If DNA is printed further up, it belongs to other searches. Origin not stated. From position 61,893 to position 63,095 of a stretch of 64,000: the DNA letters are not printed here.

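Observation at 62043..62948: One polypeptide fusing a 3/3 globin to a 2/2 truncated haemoglobin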

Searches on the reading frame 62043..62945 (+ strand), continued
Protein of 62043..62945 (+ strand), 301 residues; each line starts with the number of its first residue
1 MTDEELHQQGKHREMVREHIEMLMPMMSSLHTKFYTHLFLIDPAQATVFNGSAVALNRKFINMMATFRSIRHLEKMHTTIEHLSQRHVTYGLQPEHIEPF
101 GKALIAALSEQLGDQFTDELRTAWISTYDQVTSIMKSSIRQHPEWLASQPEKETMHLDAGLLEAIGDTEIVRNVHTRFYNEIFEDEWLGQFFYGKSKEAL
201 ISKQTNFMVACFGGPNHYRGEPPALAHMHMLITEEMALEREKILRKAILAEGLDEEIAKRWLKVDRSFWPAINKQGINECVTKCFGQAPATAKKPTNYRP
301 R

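Call 17: find_encoding_contigs(protein=P0001, flank=10000, max_places=3)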
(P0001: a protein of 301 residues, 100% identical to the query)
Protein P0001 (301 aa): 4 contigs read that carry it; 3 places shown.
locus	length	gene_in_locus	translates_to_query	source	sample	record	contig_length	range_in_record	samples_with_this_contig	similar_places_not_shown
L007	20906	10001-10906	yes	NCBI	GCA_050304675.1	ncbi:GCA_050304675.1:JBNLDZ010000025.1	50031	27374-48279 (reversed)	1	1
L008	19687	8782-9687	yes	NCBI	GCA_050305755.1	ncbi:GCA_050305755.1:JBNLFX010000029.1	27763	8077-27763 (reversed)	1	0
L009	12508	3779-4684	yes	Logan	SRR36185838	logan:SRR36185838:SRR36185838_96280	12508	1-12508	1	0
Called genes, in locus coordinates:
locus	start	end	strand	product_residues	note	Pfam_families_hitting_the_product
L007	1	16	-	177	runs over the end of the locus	-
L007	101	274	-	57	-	-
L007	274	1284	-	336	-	PF07719:TPR_2 (faint), PF13424:TPR_12 (faint), PF13431:TPR_17 (faint), PF00515:TPR_1 (faint), PF13414:TPR_11 (weak)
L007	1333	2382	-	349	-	-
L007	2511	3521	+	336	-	PF19300:BPD_transp_1_N, PF00528:BPD_transp_1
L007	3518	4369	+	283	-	PF12911:OppC_N, PF00528:BPD_transp_1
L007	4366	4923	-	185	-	PF00025:Arf, PF00071:Ras, PF08477:Roc (weak), PF03029:ATP_bind_1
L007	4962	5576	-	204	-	-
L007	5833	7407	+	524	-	PF00149:Metallophos, PF12850:Metallophos_2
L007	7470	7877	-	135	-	-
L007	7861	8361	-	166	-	PF08923:MAPKK1_Int (weak), PF03259:Robl_LC7 (weak)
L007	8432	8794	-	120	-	-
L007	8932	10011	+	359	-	PF00027:cNMP_binding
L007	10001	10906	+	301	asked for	PF00042:Globin, PF01152:Bac_globin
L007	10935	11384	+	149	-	PF00383:dCMP_cyt_deam_1, PF14437:MafB19-deam, PF14439:Bd3614-deam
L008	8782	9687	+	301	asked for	PF00042:Globin, PF01152:Bac_globin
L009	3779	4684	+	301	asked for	PF00042:Globin, PF01152:Bac_globin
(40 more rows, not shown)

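Call 18: find_encoding_contigs(protein=P0053, flank=8000, max_places=2)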
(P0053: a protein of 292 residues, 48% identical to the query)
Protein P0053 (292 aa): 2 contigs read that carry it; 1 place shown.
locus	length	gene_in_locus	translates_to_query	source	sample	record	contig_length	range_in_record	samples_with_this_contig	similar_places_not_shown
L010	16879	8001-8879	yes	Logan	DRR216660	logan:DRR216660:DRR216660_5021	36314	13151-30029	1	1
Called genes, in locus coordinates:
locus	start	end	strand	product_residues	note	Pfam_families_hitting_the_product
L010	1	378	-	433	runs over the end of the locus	PF00815:Histidinol_dh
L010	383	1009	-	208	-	PF01634:HisG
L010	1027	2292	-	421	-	PF00275:EPSP_synthase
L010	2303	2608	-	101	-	PF01740:STAS, PF13466:STAS_2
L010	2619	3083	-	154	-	PF02470:MlaD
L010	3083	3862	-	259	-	PF02405:MlaE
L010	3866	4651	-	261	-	PF00005:ABC_tran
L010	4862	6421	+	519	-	PF00149:Metallophos, PF12850:Metallophos_2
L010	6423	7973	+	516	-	-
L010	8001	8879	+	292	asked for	PF00042:Globin, PF01152:Bac_globin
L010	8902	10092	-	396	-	PF04982:TM_HPP, PF00571:CBS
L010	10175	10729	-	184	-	-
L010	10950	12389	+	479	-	PF00034:Cytochrom_C (faint), PF03150:CCP_MauG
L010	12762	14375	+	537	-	PF07690:MFS_1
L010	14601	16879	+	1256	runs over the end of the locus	PF14710:Nitr_red_alph_N, PF00384:Molybdopterin, PF28599:NarG_dom_V, PF01568:Molydop_binding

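Call 20: find_encoding_contigs(protein=P0019, flank=8000, max_places=3)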
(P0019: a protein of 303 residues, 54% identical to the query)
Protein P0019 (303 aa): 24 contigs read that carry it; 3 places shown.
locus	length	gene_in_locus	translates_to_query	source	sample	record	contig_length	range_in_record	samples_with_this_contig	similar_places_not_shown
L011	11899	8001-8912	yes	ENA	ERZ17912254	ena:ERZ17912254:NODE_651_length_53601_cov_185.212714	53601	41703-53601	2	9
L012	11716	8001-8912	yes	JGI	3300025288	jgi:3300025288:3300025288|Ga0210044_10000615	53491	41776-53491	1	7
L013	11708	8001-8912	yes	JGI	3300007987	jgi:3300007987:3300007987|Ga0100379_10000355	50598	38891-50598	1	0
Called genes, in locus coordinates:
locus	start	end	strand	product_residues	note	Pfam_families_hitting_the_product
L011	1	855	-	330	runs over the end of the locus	-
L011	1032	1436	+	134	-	PF01471:PG_binding_1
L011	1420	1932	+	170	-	-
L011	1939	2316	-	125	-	PF00072:Response_reg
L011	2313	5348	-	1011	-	PF01113:DapB_N (weak), PF01590:GAF, PF13185:GAF_2, PF13492:GAF_3, PF00512:HisKA, PF02518:HATPase_c, PF00072:Response_reg, PF00990:GGDEF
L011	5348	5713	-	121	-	PF00072:Response_reg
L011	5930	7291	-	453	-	PF01546:Peptidase_M20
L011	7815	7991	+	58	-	-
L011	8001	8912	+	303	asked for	PF00042:Globin, PF01152:Bac_globin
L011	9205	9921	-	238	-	-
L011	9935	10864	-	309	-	PF00849:PseudoU_synth_2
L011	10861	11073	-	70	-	PF13275:S4_2, PF01479:S4 (weak)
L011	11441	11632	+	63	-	PF07866:DUF1653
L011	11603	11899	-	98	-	?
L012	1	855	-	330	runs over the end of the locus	-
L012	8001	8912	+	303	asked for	PF00042:Globin, PF01152:Bac_globin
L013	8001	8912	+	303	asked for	PF00042:Globin, PF01152:Bac_globin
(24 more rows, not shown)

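Call 29: find_encoding_contigs(protein=P0078, flank=8000, max_places=2)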
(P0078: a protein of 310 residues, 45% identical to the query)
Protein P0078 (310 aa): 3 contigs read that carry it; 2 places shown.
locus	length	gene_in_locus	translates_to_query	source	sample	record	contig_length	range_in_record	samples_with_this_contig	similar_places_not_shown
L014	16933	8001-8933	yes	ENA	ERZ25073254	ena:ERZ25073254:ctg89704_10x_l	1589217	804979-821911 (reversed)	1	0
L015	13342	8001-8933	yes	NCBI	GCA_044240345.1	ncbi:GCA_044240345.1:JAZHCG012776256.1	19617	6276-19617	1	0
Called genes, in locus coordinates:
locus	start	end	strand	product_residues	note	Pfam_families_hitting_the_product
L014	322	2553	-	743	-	PF00580:UvrD-helicase, PF13245:AAA_19, PF13604:AAA_30 (faint), PF13361:UvrD_C, PF13538:UvrD_C_2 (weak), PF21196:PcrA_UvrD_tudor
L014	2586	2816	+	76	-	PF11127:YgaP-like_TM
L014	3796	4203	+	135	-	-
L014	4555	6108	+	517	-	PF00149:Metallophos, PF12850:Metallophos_2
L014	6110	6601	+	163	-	-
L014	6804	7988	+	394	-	-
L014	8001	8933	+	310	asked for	PF00042:Globin, PF01152:Bac_globin (weak)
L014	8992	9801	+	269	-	-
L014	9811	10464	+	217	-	-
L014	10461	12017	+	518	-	PF03109:ABC1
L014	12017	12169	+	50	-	-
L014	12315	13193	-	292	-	-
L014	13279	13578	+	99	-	PF01527:HTH_Tnp_1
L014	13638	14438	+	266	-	PF13276:HTH_21, PF00665:rve, PF13683:rve_3, PF13333:rve_2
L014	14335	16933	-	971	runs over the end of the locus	PF28007:MksF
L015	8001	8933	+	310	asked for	PF00042:Globin, PF01152:Bac_globin (weak)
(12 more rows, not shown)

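Call 30: find_encoding_contigs(protein=P0030, flank=8000, max_places=2)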
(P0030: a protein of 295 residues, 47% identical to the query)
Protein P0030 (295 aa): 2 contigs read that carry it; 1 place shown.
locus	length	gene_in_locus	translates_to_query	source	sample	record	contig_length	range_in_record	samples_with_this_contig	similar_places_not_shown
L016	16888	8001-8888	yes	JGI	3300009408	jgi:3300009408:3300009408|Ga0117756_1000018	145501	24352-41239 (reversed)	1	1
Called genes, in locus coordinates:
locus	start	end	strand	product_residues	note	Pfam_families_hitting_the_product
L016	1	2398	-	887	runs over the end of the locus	PF07517:SecA_DEAD, PF00270:DEAD (weak), PF01043:SecA_PP_bind, PF21090:P-loop_SecA, PF07516:SecA_SW, PF02810:SEC-C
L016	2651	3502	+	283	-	PF01479:S4 (weak), PF00849:PseudoU_synth_2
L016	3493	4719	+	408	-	PF00768:Peptidase_S11, PF13354:Beta-lactamase2, PF07943:PBP5_C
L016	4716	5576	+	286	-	PF01063:Aminotran_4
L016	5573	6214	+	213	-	PF00702:Hydrolase, PF13419:HAD_2, PF13242:Hydrolase_like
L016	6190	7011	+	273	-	PF01430:HSP33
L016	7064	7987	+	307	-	PF12784:PDDEXK_2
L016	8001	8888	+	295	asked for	PF00042:Globin, PF01152:Bac_globin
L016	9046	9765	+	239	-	-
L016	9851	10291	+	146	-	-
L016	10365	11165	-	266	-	PF01113:DapB_N, PF05173:DapB_C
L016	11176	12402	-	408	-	PF00226:DnaJ, PF01556:DnaJ_C, PF00684:DnaJ_CXXCXGXG, PF27439:DnaJ_C_2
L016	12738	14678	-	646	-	PF00012:HSP70, PF06723:MreB_Mbl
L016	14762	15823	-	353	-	-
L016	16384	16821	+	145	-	PF00691:OmpA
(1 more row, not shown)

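Call 32: search_protein_families(library=pfam, proteins=[L010:6423-7970:+, L014:6110-6598:+, L014:6804-7985:+], max_evalue=1)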
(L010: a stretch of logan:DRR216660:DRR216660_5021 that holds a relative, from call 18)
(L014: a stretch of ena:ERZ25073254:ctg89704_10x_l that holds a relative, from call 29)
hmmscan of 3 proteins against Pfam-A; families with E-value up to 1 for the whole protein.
L010:6423-7970:+ (516 aa): 0 families

L014:6110-6598:+ (163 aa): 3 families
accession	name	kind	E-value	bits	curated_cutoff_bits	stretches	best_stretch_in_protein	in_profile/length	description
PF12253.13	CAF1A_dimeriz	-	0.063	13.9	25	1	127-156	20-49/75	Chromatin assembly factor 1 subunit A dimerization domain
PF03559.20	Hexose_dehydrat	-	0.096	12.5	25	1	37-90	131-181/203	NDP-hexose 2,3-dehydratase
PF19294.4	DACZ_N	-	0.1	12.8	24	1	37-89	8-59/125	Diadenylate cyclase, N-terminal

L014:6804-7985:+ (394 aa): 2 families
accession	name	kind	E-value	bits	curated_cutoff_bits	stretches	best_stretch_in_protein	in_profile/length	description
PF20794.3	bPH_7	-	0.00087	19.3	25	1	119-181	67-129/135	Bacterial PH domain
PF15117.11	UPF0697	-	0.091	13.3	27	1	195-239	27-70/98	Uncharacterised protein family UPF0697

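Call 33: predict_structure(alignment_id=A1)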
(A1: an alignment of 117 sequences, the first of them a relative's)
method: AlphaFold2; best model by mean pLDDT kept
length: 301 residues; sequences in the alignment: 117
mean_pLDDT: 91.5   pTM: 0.76
mean pLDDT of the five models: 91.5, 90.9, 90.5, 89.9, 89.9
residues with pLDDT >= 90: 209; 70-90: 85; 50-70: 7; < 50: 0
segments of 3 or more residues with pLDDT < 50: none
pLDDT, mean of each block of 10 residues (from residue 1): 89 96 93 94 86 81 90 87 89 93 98 97 97 95 85 73 97 98 97 95 94 86 82 97 98 98 92 90 84 93 71
secondary structure, 60 per line:
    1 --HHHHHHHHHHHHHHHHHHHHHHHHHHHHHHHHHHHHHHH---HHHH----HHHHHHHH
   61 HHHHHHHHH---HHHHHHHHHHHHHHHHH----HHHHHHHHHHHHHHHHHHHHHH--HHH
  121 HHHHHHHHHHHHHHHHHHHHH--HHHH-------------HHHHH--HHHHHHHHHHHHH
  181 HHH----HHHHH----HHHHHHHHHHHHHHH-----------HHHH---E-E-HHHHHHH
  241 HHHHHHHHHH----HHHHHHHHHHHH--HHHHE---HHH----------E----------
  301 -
elements in order: H3-41 H45-48 H53-69 H73-89 H94-115 H118-141 H144-147 H161-165 H168-183 H188-192 H197-211 H223-226 H234-250 H255-266 H269-272

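Call 35: search_protein_representatives(alignment_id=A1)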
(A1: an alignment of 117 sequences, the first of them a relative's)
Query: 117 sequences, 296 profile positions. Proteins with E-value up to 0.001 (for the whole library): 9890; up to 1e-10: 3403; up to 1e-30: 137. The best 150 are listed.
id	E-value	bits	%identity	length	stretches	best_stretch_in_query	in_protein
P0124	6.2e-224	757.9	-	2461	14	8-154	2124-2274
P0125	9.6e-148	507.7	-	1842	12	60-135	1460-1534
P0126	9.0e-136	468.4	-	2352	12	6-155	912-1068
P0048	1.7e-135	467.5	-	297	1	1-294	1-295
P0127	1.1e-125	435.3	-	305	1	1-290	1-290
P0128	5.2e-115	400.3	-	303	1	5-294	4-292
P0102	3.3e-113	394.4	-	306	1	4-294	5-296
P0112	4.5e-109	380.8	-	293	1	1-294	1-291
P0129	6.3e-107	373.7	-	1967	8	7-132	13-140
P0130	3.6e-104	364.7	-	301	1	1-294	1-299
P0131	1.1e-103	363.1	-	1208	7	3-132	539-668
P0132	2.2e-101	355.5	-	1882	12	139-217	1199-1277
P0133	2.6e-101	355.3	-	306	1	1-293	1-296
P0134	5.6e-94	331.2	-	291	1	2-294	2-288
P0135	2.1e-93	329.3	-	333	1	4-294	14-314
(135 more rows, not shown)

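Call 40: fold_search(model_id=the predicted structure, library=pdb)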
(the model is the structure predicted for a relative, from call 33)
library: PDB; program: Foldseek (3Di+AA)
matches with E <= 10: 826; with E <= 0.001: 7
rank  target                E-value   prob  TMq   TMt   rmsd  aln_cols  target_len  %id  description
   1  7ohd_B                2.5e-04  1.00  0.39  0.81   2.3       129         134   20  CRYSTAL STRUCTURE OF FERRIC MURINE NEUROGLOBIN CDLESS MUTANT (released 2022-07-13)
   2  1dlw                  4.5e-04  1.00  0.37  0.93   1.2       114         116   24  X-RAY CRYSTAL STRUCTURE OF TRUNCATED HEMOGLOBIN FROM P.CAUDATUM. (released 2000-09-20)
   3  3ozu                  6.3e-04  1.00  0.39  0.30   3.9       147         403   23  The Crystal Structure of flavohemoglobin from R. eutrophus in complex with miconazole (released 2011-03-16)
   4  7ohd_A                8.1e-04  1.00  0.39  0.82   2.2       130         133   21  CRYSTAL STRUCTURE OF FERRIC MURINE NEUROGLOBIN CDLESS MUTANT (released 2022-07-13)
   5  1cqx_A                8.5e-04  1.00  0.40  0.31   3.6       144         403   22  Crystal structure of the flavohemoglobin from Alcaligenes eutrophus at 1.75 A resolution (released 1999-08-31)
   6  3s1i_A                8.9e-04  1.00  0.39  0.85   1.8       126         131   27  Crystal structure of oxygen-bound hell's gate globin I (released 2011-09-21)
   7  6ra6                  9.2e-04  1.00  0.38  0.75   3.1       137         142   20  Ferric murine neuroglobin Gly-loop44-47/F106A mutant (released 2020-03-11)
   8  6h6i                  1.4e-03  1.00  0.38  0.74   2.9       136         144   19  Ferric murine neuroglobin Gly-loop mutant (released 2019-04-10)
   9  2gln_B                1.4e-03  1.00  0.37  0.82   1.2       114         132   27  Crystal structure of Mycobacterium tuberculosis trHbN, GlnE11Ala mutant (released 2006-09-19)
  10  1oj6_D                1.7e-03  1.00  0.38  0.72   2.9       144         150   19  Human brain neuroglobin three-dimensional structure (released 2003-09-11)
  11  2gl3_A                2.2e-03  1.00  0.37  0.85   1.1       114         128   26  Crystal structure of Mycobacterium tuberculosis trHbN, TyrB10Phe GlnE11Val mutant (released 2006-09-19)
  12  1s56_B                2.2e-03  1.00  0.37  0.81   1.1       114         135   28  Crystal Structure of "Truncated" Hemoglobin N (HbN) from Mycobacterium tuberculosis, Soaked with Xe Atoms (released 2004-06-29)
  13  3aq9_A                2.2e-03  1.00  0.37  0.92   1.5       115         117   21  Crystal structure of truncated hemoglobin from Tetrahymena pyriformis, Q50E mutant, Fe(III) form (released 2011-04-20)
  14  3tld_A                2.2e-03  1.00  0.40  0.76   3.3       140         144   18  Crystal Structure of Y29F mutant of Vitreoscilla hemoglobin (released 2014-04-16)
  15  1aby_A                2.2e-03  1.00  0.38  0.40  16.8       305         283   12  CYANOMET RHB1.1 (RECOMBINANT HEMOGLOBIN) (released 1998-02-25)
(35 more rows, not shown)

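Call 46: find_related_loci(query=A1, collection=metagenome_contigs, flank=10000)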
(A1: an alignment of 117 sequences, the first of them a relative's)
Query A1 (301 aa) in metagenome_contigs; peptide patterns used: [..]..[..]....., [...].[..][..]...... (x = any residue, [..] = any of these).
357 stretches matched a pattern; 78 encode a relative of the query (tblastn E <= 1e-3); 78 distinct loci.
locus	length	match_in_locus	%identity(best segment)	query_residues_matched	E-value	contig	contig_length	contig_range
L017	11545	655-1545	61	2-298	2e-126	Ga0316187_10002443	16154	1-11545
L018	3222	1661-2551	61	2-298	2e-130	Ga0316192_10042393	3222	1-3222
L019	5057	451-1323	60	9-299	1e-126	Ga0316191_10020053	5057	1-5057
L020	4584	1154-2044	60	3-299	2e-126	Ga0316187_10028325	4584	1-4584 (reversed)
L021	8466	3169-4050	60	3-296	6e-123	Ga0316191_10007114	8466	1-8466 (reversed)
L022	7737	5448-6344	56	3-300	4e-114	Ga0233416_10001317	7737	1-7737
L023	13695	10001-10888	54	6-301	7e-108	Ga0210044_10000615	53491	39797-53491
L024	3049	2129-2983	54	13-293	2e-103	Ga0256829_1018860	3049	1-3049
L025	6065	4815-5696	52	4-293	5e-100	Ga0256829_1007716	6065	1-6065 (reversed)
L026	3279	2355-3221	54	9-293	3e-101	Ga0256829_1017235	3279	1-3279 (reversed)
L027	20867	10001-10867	53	13-297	4e-99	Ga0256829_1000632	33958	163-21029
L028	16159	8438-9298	49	11-298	2e-88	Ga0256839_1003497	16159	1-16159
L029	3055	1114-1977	48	12-298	3e-88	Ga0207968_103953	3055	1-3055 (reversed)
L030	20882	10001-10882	45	6-298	6e-87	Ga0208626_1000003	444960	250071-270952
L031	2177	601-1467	44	10-300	2e-89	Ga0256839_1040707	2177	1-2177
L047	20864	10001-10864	47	12-298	5e-84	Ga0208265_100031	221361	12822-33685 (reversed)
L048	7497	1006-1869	47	12-298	1e-83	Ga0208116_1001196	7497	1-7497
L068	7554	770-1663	44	13-299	2e-75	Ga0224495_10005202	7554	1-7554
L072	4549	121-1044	42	1-298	5e-74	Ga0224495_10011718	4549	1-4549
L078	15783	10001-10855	39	12-295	1e-67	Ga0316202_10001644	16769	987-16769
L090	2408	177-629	47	125-275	1e-39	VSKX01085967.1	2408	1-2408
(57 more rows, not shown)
